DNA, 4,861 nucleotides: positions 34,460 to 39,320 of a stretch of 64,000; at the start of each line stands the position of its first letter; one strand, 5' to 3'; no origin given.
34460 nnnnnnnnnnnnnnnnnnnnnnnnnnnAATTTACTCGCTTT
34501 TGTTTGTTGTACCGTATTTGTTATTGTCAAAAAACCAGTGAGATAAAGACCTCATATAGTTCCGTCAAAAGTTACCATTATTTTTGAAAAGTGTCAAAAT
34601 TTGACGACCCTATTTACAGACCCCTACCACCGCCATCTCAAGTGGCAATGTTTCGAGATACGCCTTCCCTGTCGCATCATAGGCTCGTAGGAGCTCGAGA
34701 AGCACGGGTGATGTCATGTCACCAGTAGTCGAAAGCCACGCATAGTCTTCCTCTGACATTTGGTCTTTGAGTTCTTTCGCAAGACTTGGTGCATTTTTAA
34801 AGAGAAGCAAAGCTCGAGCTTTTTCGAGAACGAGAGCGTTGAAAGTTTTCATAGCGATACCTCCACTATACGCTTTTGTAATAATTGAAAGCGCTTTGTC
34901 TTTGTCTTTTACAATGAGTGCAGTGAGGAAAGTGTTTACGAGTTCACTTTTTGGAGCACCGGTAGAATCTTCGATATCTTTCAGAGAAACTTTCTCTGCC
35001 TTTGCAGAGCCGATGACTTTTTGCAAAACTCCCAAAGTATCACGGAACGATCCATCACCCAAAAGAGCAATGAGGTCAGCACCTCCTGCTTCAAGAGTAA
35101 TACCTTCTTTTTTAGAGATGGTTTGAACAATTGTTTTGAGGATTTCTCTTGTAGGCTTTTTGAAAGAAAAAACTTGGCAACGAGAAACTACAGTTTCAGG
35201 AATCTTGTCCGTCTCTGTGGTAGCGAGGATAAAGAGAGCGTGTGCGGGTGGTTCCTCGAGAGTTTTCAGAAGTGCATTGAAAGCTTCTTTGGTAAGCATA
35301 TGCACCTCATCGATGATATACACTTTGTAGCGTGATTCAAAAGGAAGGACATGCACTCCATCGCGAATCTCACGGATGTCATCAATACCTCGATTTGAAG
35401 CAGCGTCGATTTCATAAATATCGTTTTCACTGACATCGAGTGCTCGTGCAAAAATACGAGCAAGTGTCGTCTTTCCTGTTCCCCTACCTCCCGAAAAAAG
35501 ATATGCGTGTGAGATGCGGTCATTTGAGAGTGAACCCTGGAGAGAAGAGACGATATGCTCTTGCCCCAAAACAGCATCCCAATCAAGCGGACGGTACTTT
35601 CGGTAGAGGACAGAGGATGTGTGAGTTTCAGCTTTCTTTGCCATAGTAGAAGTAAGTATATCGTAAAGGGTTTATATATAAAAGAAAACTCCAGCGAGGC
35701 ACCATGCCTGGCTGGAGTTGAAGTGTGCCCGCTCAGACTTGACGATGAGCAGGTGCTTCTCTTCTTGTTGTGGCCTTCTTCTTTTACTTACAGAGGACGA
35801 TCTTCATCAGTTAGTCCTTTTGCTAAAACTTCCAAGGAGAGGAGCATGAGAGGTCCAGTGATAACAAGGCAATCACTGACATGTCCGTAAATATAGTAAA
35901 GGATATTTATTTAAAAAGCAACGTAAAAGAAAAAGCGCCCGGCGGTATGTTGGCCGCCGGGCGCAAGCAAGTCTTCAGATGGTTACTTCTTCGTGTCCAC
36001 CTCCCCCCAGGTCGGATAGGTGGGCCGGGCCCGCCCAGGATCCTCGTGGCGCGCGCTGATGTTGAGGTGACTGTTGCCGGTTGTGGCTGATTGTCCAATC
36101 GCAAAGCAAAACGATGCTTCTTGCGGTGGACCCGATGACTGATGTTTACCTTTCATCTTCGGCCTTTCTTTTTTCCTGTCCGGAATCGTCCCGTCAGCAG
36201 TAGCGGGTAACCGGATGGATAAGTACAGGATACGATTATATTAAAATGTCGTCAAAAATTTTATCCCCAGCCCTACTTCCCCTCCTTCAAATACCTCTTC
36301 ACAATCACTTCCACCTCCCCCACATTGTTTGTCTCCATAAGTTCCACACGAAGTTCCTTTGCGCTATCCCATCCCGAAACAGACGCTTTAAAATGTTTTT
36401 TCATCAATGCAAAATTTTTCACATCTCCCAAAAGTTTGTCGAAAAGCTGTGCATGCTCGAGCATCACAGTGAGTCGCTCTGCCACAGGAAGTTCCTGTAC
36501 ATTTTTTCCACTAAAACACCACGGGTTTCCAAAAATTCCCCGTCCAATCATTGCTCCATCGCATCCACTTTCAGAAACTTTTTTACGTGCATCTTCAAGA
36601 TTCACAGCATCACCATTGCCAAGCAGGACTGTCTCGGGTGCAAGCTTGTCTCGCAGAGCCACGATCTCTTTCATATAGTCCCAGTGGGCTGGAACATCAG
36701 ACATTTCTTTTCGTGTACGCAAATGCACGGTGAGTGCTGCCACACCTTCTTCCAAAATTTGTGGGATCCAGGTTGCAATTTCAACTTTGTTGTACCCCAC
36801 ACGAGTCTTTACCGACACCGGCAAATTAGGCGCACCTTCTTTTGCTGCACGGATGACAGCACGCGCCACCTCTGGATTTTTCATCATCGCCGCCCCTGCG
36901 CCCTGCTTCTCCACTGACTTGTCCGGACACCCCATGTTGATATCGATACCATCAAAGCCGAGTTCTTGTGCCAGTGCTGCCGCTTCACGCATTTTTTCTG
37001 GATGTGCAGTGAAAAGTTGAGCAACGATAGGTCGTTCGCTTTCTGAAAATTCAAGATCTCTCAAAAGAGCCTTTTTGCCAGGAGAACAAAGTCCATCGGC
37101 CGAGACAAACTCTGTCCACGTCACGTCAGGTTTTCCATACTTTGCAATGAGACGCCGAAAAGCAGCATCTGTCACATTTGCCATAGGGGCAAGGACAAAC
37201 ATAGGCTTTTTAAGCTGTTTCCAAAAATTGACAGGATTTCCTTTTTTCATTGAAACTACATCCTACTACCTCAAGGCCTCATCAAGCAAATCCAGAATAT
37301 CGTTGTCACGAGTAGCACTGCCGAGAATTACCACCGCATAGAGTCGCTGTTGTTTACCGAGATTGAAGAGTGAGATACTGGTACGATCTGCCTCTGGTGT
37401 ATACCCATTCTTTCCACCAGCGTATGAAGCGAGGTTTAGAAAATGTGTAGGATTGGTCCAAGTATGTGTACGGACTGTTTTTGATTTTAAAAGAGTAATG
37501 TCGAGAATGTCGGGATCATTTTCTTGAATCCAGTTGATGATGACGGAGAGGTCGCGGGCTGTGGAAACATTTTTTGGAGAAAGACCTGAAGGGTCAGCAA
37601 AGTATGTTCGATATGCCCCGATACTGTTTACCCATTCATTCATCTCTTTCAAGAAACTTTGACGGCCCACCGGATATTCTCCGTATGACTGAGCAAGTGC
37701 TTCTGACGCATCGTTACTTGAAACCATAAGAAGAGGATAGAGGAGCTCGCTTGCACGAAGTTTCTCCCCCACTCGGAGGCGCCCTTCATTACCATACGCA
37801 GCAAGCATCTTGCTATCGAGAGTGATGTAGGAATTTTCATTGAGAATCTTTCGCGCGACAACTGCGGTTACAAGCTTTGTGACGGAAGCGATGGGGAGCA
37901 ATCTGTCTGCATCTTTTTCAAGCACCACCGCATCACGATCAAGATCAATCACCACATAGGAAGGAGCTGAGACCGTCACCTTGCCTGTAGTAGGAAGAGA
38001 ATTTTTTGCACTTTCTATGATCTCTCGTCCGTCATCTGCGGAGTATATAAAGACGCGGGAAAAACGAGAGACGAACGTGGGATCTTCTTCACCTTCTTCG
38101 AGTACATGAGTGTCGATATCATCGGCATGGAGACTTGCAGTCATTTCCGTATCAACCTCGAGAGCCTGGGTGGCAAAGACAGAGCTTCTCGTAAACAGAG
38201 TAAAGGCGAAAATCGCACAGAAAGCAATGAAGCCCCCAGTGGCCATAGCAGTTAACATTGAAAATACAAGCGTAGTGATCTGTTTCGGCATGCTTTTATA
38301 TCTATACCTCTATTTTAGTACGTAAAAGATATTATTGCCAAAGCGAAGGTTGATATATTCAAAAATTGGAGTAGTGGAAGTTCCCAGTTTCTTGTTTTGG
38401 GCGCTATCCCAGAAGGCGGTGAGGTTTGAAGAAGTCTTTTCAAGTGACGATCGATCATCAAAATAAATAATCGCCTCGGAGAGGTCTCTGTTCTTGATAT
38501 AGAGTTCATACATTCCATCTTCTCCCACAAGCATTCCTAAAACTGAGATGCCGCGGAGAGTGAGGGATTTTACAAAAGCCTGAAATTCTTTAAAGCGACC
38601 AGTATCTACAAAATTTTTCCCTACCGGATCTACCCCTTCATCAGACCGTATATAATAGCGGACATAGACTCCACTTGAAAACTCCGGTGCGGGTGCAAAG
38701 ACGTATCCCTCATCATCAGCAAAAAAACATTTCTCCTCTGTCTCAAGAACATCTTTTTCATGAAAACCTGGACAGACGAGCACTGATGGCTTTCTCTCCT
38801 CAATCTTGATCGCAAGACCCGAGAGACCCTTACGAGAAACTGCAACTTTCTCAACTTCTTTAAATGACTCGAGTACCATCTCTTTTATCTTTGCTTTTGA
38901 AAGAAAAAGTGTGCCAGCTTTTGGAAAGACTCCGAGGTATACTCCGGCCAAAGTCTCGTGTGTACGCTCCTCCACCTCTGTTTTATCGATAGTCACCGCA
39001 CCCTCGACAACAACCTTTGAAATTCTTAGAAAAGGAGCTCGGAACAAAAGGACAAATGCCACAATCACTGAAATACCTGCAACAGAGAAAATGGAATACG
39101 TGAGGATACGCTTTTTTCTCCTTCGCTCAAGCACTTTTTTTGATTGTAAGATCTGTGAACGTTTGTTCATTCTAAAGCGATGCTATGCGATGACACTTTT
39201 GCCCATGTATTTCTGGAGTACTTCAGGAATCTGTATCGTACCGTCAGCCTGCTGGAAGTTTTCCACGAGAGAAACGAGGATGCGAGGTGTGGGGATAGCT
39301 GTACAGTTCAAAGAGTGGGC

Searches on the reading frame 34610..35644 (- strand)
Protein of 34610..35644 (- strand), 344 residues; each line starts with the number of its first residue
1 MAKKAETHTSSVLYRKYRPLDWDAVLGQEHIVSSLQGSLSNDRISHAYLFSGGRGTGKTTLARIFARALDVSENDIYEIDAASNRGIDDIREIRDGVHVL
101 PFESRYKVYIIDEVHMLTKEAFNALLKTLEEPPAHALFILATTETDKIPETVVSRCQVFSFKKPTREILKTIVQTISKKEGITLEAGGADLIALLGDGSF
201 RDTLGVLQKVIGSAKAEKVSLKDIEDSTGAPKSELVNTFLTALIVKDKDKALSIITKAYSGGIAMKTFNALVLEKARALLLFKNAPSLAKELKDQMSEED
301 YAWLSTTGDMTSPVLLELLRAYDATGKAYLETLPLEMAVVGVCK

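Call 14: search_protein_families(library=pfam, proteins=[window:34610-35644:-], max_evalue=0.001)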
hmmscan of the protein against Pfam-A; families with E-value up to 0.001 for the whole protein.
window:34610-35644:- (344 aa): 11 families
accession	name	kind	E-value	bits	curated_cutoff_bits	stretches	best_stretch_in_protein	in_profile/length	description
PF13177.12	DNA_pol3_delta2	-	3.6e-36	125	27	2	84-164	80-160/161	DNA polymerase III, delta subunit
PF00004.35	AAA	-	2.6e-13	51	21.2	1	49-159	2-126/131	ATPase family associated with various cellular activities (AAA)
PF13401.12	AAA_22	-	1.1e-06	29.4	27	0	50-130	10-109/130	AAA domain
PF13173.12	AAA_14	-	4.7e-06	27.1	27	1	47-133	4-89/129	AAA domain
PF07728.20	AAA_5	-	5.6e-06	26.8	22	1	49-132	3-93/139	AAA domain (dynein-related subfamily)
PF05496.18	RuvB_N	-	8.9e-06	26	27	1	18-131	2-110/159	Holliday junction DNA helicase RuvB P-loop domain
PF06068.19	TIP49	-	0.00012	21.9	23.8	0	108-143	277-311/347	TIP49 P-loop domain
PF13604.12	AAA_30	-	0.00018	21.8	27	0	49-137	22-120/191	AAA domain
PF13245.12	AAA_19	-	0.00022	21.9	25.1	0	48-132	14-116/134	AAA domain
PF22608.2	DNAX_ATPase_lid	-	0.00023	21.3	27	0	173-211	6-44/49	DNA polymerase III clamp loader subunit, ATPase lid domain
PF25199.1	nSTAND_NTPase5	-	0.00027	21.2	34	0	31-146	28-136/145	Novel STAND NTPase 5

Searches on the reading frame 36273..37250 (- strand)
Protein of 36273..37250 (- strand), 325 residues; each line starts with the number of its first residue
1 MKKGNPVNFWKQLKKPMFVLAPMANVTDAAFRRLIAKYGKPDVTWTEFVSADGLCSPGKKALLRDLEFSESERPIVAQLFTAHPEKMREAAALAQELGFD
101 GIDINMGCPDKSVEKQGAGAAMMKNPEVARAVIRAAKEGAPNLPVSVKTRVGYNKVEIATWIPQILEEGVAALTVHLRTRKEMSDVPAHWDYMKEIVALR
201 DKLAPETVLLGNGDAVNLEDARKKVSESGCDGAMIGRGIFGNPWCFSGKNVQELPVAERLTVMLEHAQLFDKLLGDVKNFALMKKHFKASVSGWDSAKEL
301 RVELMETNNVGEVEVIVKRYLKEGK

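Call 14: search_protein_families(library=pfam, proteins=[window:36273-37250:-], max_evalue=0.001)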
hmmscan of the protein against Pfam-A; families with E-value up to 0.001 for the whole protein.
window:36273-37250:- (325 aa): 1 family
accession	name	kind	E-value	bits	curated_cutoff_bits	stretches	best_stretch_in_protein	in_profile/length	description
PF01207.24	Dus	-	7.5e-66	222.8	20.4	1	20-313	2-298/311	Dihydrouridine synthase (Dus)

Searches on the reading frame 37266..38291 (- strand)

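Call 14: search_protein_families(library=pfam, proteins=[window:37266-38291:-], max_evalue=0.001)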
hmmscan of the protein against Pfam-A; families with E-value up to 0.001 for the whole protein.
window:37266-38291:- (341 aa): 3 families
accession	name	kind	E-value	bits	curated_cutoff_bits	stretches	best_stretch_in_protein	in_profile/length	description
PF00768.25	Peptidase_S11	-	4.6e-32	111.8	27.6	1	104-322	7-235/239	D-alanyl-D-alanine carboxypeptidase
PF02113.21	Peptidase_S13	-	9.2e-07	28.4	22.8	0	112-157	21-66/444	D-Ala-D-Ala carboxypeptidase 3 (S13) family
PF13354.11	Beta-lactamase2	-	5.5e-05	23.1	22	1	112-253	2-144/214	Beta-lactamase enzyme family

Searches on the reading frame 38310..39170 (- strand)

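Call 14: search_protein_families(library=pfam, proteins=[window:38310-39170:-], max_evalue=0.001)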
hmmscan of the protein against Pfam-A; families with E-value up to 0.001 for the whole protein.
window:38310-39170:- (286 aa): 1 family
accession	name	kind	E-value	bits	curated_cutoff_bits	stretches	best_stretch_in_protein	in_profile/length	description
PF08478.15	POTRA_1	-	0.0001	23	23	0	49-126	2-69/69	POTRA domain, FtsQ-type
